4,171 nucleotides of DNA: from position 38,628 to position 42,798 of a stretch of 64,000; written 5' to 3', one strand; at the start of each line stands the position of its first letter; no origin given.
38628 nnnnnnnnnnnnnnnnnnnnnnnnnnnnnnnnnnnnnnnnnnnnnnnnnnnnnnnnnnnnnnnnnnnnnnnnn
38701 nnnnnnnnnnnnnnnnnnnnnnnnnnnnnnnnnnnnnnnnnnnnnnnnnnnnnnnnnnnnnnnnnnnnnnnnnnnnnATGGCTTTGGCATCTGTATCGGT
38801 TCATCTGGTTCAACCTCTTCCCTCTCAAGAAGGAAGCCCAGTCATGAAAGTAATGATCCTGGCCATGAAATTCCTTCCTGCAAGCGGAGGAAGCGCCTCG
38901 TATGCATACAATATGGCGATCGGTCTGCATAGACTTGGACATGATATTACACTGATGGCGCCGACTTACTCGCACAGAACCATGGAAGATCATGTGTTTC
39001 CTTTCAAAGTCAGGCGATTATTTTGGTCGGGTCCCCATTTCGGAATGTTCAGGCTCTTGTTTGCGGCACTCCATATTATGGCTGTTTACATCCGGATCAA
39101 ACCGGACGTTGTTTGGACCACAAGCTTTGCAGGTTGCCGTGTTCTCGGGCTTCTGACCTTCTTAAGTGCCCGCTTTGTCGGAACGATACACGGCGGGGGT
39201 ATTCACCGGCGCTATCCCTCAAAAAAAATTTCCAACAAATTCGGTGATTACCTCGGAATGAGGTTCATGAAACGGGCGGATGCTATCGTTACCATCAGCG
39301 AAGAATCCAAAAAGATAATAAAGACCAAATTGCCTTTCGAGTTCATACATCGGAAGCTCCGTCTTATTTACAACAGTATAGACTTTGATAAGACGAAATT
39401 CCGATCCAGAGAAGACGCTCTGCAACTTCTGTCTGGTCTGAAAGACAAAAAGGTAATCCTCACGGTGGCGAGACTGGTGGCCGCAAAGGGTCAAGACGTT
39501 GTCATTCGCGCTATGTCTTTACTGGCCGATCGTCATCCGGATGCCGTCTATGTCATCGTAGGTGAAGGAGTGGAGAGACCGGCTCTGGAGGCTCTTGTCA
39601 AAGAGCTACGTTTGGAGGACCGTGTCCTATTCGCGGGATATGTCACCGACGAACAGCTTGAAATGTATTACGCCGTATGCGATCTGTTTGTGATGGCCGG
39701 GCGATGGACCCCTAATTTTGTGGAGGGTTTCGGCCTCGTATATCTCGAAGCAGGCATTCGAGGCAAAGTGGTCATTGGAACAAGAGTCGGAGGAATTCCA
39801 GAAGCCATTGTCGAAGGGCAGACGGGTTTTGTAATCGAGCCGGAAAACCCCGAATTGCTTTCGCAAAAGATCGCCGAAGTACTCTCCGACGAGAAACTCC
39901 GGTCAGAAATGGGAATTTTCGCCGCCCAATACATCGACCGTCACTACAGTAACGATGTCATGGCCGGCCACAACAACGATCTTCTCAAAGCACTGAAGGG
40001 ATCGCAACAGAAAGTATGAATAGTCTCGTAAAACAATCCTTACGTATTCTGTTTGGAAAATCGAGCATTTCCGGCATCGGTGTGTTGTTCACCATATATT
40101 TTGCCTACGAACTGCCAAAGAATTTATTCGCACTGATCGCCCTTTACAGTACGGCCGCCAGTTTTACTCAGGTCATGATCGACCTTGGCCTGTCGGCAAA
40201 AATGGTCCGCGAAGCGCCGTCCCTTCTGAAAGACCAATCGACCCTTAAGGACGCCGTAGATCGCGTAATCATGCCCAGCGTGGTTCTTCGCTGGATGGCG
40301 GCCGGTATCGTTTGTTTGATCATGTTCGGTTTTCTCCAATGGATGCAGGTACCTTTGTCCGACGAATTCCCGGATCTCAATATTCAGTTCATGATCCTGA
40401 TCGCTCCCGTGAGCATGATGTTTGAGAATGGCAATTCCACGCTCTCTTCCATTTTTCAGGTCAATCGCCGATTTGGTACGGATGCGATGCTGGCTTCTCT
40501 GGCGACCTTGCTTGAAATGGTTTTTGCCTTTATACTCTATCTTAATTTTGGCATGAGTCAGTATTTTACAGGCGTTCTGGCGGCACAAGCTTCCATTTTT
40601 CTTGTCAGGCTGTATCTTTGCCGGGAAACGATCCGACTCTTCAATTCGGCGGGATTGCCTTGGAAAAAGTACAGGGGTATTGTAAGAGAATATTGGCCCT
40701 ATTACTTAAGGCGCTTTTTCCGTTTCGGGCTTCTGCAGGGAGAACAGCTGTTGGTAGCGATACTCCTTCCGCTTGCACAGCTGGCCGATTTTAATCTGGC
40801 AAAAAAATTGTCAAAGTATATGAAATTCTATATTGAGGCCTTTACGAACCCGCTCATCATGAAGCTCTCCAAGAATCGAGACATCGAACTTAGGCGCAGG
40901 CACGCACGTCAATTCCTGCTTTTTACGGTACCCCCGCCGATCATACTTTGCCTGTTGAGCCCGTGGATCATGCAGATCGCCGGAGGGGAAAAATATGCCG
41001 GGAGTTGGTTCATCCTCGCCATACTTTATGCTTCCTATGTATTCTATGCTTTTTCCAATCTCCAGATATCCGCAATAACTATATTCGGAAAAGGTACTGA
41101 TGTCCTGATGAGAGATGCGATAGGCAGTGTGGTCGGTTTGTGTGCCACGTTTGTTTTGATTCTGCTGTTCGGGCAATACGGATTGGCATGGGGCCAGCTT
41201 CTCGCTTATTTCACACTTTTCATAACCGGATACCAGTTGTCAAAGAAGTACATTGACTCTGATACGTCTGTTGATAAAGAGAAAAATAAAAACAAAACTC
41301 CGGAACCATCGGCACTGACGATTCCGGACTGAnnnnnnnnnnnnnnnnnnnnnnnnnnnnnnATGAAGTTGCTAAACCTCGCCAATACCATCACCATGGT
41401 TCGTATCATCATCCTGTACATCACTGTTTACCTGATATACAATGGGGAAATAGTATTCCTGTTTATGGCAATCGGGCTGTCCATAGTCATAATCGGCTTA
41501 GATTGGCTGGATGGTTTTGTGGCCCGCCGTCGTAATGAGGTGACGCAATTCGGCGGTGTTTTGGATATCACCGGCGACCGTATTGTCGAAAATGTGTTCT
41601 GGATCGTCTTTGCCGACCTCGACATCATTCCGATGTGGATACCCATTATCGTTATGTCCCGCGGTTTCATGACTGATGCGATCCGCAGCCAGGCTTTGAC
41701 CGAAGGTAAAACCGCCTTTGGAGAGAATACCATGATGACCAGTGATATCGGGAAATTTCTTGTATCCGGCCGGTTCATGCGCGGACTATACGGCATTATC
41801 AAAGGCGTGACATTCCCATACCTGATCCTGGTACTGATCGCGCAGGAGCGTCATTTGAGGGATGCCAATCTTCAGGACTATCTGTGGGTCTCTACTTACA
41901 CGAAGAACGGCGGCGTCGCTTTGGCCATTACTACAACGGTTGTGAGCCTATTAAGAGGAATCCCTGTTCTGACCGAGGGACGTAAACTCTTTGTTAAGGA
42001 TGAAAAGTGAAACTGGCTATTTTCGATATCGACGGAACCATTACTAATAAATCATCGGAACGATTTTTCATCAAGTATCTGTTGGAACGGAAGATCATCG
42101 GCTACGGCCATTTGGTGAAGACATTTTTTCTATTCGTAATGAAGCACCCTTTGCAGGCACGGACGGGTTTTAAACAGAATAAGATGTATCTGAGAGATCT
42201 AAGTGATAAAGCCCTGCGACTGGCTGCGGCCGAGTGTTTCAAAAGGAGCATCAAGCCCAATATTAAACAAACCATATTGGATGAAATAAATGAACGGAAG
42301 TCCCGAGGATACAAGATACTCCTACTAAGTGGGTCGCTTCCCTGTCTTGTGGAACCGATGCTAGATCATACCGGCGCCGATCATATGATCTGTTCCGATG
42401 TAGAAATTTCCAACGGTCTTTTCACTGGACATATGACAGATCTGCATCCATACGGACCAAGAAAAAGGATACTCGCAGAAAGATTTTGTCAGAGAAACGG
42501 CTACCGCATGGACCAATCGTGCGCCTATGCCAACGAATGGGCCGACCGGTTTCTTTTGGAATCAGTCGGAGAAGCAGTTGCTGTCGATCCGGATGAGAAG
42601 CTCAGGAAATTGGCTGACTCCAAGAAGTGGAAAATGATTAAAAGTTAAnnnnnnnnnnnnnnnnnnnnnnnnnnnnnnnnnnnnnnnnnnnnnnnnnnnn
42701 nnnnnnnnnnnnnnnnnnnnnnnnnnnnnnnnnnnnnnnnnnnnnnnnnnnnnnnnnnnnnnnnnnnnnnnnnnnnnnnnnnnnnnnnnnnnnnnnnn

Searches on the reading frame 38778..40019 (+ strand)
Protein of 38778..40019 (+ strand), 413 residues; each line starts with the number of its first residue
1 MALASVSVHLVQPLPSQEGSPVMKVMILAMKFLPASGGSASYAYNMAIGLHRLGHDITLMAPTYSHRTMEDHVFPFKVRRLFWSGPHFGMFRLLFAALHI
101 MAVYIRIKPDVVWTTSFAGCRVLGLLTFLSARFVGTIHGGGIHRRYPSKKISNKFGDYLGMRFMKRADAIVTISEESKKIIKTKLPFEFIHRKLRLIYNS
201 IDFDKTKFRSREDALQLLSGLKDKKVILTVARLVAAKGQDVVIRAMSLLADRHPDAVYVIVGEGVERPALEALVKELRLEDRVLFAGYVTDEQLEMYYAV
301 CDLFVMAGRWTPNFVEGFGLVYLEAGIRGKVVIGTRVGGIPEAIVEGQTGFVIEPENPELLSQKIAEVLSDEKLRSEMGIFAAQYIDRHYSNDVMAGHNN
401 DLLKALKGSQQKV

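Call 3: search_protein_families(library=pfam, proteins=[window:38778-40019:+])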
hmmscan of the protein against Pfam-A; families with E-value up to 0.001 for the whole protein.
window:38778-40019:+ (413 aa): 6 families
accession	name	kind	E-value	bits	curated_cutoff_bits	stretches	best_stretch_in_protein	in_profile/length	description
PF00534.26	Glycos_transf_1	-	1.2e-42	145.8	26.4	1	222-382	13-169/172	Glycosyl transferases group 1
PF13692.12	Glyco_trans_1_4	-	7.1e-33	114.3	27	1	225-371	2-142/142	Glycosyl transferases group 1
PF13439.12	Glyco_transf_4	-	2.8e-21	76.7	28.5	1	37-204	2-169/170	Glycosyltransferase Family 4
PF13579.12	Glyco_trans_4_4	-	7.2e-12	46.4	29.7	1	37-177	1-138/158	Glycosyl transferase 4-like domain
PF20706.3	GT4-conflict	-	6.6e-06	25.8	26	1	222-329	195-305/385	Family 4 Glycosyltransferase in conflict systems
PF13477.12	Glyco_trans_4_2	-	0.00038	21.1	23.4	0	43-172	13-137/139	Glycosyl transferase 4-like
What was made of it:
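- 38844..40019 (+): GT4 glycosyltransferase 'GT413' (likely start ATG 38844), conserved with GmhA-CDP416. Glycos_transf_1 E 1.2e-42 (call 3).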

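Call 4: search_protein_families(library=ncbifam, proteins=[window:38778-40019:+])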
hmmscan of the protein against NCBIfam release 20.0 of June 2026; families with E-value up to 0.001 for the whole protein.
window:38778-40019:+ (413 aa): 42 families (the best 25 are shown)
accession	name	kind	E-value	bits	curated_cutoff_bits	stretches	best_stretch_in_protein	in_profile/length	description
TIGR04063.1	stp3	hypoth_equivalog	5.8e-30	104.5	442.05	1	159-389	150-378/397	TIGR04063 family PEP-CTERM/XrtA system glycosyltransferase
TIGR03999.1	thiol_BshA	equivalog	4.7e-29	101.5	273.7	1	34-394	9-361/375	N-acetyl-alpha-D-glucosaminyl L-malate synthase BshA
NF041876.1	EPS_EpsE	equivalog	4.8e-27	95.2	400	1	169-396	164-386/389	exopolysaccharide biosynthesis GT4 family glycosyltransferase EpsE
TIGR03088.1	stp2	hypoth_equivalog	7.1e-27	94.4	409.05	1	167-402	137-369/374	TIGR03088 family PEP-CTERM/XrtA system glycosyltransferase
TIGR03449.1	mycothiol_MshA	equivalog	7.3e-26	91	462.5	1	166-387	164-385/406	D-inositol-3-phosphate glycosyltransferase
NF050063.1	ProtGlycPglJ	equivalog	9e-21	74.5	500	1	162-379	140-340/363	N-acetylgalactosamine-N,N'-diacetylbacillosaminyl-diphospho-undecaprenol 4-alpha-N-acetylgalactosaminyltransferase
NF047684.1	TeichurnBiosyTuaC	equivalog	1.2e-20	73.8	550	1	133-396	135-379/391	teichuronic acid biosynthesis protein TuaC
TIGR04157.1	glyco_rSAM_CFB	subfamily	3.9e-20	72.2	400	1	149-398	154-401/406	TIGR04157 family glycosyltransferase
TIGR02149.1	glgA_Coryne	subfamily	2.5e-17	63.1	302.4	1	164-402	142-386/391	glycogen synthase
NF049988.1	MGlcDAGSynMgs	equivalog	3.6e-17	62.8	400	1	23-406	1-387/398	alpha-monoglucosyldiacylglycerol synthase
NF012028.0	PRK15484.1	subfamily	4.3e-17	62.3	618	1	174-398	147-370/380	lipopolysaccharide N-acetylglucosaminyltransferase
NF007640.0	PRK10307.1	subfamily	6.4e-17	61.6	276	1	159-396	164-398/411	WcaI family glycosyltransferase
TIGR02095.1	glgA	subfamily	2.2e-16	59.6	328.45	1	210-400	277-471/477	glycogen/starch synthase, ADP-glucose type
NF041010.1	glycosy_Agl16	equivalog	9.7e-16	57.6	575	1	158-383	125-329/352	glycosylation protein Agl16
NF047880.1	glyco_SdgA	exception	1.6e-15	56.6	800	1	221-395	312-480/488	serine-aspartate repeat adhesin O-glycosyltransferase SdgA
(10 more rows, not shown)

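Call 63: search_solved_structures(query=window:38844-40016:+, max_evalue=1e-10)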
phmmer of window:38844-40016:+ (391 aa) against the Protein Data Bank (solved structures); distinct sequences matched with E-value up to 1e-10: 12.
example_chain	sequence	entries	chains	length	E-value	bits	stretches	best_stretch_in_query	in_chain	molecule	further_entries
2jjm_A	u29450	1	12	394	1.1e-20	77.4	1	158-371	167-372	GLYCOSYL TRANSFERASE, GROUP 1 FAMILY PROTEIN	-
3mbo_A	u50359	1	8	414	1.3e-20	77.2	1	158-371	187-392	Glycosyltransferase, group 1 family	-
3okc_A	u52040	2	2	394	1.6e-19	73.6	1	198-381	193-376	GDP-mannose-dependent alpha-(1-6)-phosphatidylinositol monomannoside mannosyltransferase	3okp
3oka_A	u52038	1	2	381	1.7e-19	73.5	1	198-381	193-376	GDP-mannose-dependent alpha-(1-6)-phosphatidylinositol monomannoside mannosyltransferase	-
3c4q_A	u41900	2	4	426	8e-19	71.3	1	201-363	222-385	Predicted glycosyltransferases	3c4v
3c48_A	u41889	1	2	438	8.5e-19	71.2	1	201-363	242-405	Predicted glycosyltransferases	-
5d00_A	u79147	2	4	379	6.2e-18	68.3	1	169-372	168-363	N-acetyl-alpha-D-glucosaminyl L-malate synthase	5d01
5i45_A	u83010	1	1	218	8.3e-17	64.6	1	208-357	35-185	Glycosyl transferases group 1 family protein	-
6n1x_A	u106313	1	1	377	3.1e-16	62.7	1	144-356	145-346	Glycosyltransferase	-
6d9t_A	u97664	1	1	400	3.7e-16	62.5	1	144-356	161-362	Glycosyl transferase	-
6kih_A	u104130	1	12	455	4.5e-16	62.2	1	190-360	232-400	Tll1590 protein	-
7mi0_A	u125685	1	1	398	2.4e-12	50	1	81-381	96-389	Glycosyltransferase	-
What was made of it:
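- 38844..40019 (+): Best PDB hits are BshA, PimB' and MshA (call 63).
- GT413 is most similar to BshA, PimB' and MshA (call 63).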

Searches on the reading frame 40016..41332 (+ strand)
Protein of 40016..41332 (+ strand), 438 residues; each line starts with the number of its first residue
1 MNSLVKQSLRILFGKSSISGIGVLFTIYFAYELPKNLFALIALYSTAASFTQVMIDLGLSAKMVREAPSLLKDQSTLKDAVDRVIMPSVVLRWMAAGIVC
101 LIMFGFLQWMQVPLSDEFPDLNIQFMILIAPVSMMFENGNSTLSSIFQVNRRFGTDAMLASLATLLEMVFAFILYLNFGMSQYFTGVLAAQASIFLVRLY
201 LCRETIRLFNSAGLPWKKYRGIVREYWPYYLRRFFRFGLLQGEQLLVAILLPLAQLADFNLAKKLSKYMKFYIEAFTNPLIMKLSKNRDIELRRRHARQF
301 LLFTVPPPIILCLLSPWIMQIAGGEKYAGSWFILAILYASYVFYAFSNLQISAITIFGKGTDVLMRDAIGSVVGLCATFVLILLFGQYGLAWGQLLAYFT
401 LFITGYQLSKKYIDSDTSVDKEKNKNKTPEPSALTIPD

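Call 3: search_protein_families(library=pfam, proteins=[window:40016-41332:+])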
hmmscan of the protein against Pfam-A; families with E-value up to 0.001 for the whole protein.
window:40016-41332:+ (438 aa): 1 family
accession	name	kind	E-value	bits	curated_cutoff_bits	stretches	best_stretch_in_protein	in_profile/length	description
PF01943.22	Polysacc_synt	-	9e-12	45.4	28.2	2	6-270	3-255/274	Polysaccharide biosynthesis protein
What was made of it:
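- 40016..41332 (+): Wzx-like (Polysacc_synt) flippase. Pfam hit (call 3).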

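Call 4: search_protein_families(library=ncbifam, proteins=[window:40016-41332:+])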
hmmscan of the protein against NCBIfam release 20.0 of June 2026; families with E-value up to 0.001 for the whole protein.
window:40016-41332:+ (438 aa): 0 families

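Call 10: search_protein_families(library=pfam, proteins=[window:40016-41332:+], max_evalue=5)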
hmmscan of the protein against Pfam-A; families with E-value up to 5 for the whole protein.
window:40016-41332:+ (438 aa): 1 family
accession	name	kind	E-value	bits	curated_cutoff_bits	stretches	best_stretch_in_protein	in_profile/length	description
PF01943.22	Polysacc_synt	-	9e-12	45.4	28.2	2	6-270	3-255/274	Polysaccharide biosynthesis protein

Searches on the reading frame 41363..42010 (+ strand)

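Call 3: search_protein_families(library=pfam, proteins=[window:41363-42010:+])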
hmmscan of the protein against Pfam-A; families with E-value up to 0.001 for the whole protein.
window:41363-42010:+ (215 aa): 1 family
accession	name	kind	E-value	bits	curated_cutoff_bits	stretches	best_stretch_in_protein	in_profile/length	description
PF01066.26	CDP-OH_P_transf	-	1.5e-17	64.8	22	1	4-115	1-110/152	CDP-alcohol phosphatidyltransferase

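Call 4: search_protein_families(library=ncbifam, proteins=[window:41363-42010:+])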
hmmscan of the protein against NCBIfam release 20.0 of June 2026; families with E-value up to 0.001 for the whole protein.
window:41363-42010:+ (215 aa): 6 families
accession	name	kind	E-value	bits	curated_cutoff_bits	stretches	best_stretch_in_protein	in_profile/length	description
TIGR00560.1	pgsA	equivalog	2.3e-18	67.3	109.1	1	5-121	2-121/183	CDP-diacylglycerol--glycerol-3-phosphate 3-phosphatidyltransferase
NF040950.1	archin_ph_syn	equivalog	1.4e-12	47.9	180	1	7-117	26-136/191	archaetidylinositol phosphate synthase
NF053678.1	ClpnSynClsA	equivalog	1.1e-10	42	240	1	3-104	2-101/180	cardiolipin synthase ClsA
NF045883.1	PIPSynth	equivalog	1.1e-08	35.1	170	1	7-78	25-94/197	phosphatidylinositol phosphate synthase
NF008090.0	PRK10832.1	equivalog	1.5e-08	35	304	1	4-120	3-116/182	CDP-diacylglycerol--glycerol-3-phosphate 3-phosphatidyltransferase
TIGR00473.1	pssA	equivalog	1.4e-05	25.2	107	1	11-75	1-62/153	CDP-diacylglycerol--serine O-phosphatidyltransferase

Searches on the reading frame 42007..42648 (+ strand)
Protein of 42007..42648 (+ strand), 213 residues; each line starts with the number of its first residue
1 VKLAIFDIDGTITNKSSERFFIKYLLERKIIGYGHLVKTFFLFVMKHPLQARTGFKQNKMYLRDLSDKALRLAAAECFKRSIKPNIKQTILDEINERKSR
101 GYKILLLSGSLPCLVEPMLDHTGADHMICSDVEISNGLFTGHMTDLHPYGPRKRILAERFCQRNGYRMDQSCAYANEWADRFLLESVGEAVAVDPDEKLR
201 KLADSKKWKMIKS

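Call 3: search_protein_families(library=pfam, proteins=[window:42007-42648:+])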
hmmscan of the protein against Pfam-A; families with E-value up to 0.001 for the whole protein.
window:42007-42648:+ (213 aa): 2 families
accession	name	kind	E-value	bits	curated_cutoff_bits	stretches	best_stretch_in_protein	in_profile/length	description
PF12710.13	HAD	-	7.7e-22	79.1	27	1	4-184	1-188/189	haloacid dehalogenase-like hydrolase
PF00702.32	Hydrolase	-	1.5e-06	29.2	26.4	1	1-133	1-150/191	haloacid dehalogenase-like hydrolase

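Call 4: search_protein_families(library=ncbifam, proteins=[window:42007-42648:+])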
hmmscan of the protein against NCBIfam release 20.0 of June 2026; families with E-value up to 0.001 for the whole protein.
window:42007-42648:+ (213 aa): 6 families
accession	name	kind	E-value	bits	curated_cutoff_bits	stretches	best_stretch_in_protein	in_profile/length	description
TIGR01490.1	HAD-SF-IB-hyp1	subfamily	1.1e-30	107.4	98.3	1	3-199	1-202/202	HAD-IB family hydrolase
NF052360.1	HolPasePseu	equivalog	6.4e-25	88.1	280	1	1-212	1-216/218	histidinol-phosphatase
TIGR01488.1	HAD-SF-IB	subfamily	4.7e-17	62.5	45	1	3-175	1-165/177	HAD-IB family phosphatase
NF052359.1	HolPaseNeis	equivalog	2.9e-16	59.8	400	1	1-211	1-218/221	histidinol-phosphatase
TIGR00338.1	serB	equivalog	1.9e-07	30.9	144.15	1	2-209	15-211/219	phosphoserine phosphatase SerB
TIGR01491.1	HAD-SF-IB-PSPlk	hypoth_equivalog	2.5e-05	24.1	151.9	1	1-142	4-138/201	phosphoserine phosphatase-like hydrolase, archaeal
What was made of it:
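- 42007..42648 (+): HAD-IB phosphatase, start overlapping the CDP215 stop. TIGR01490 107 bits, above its cutoff (call 4).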
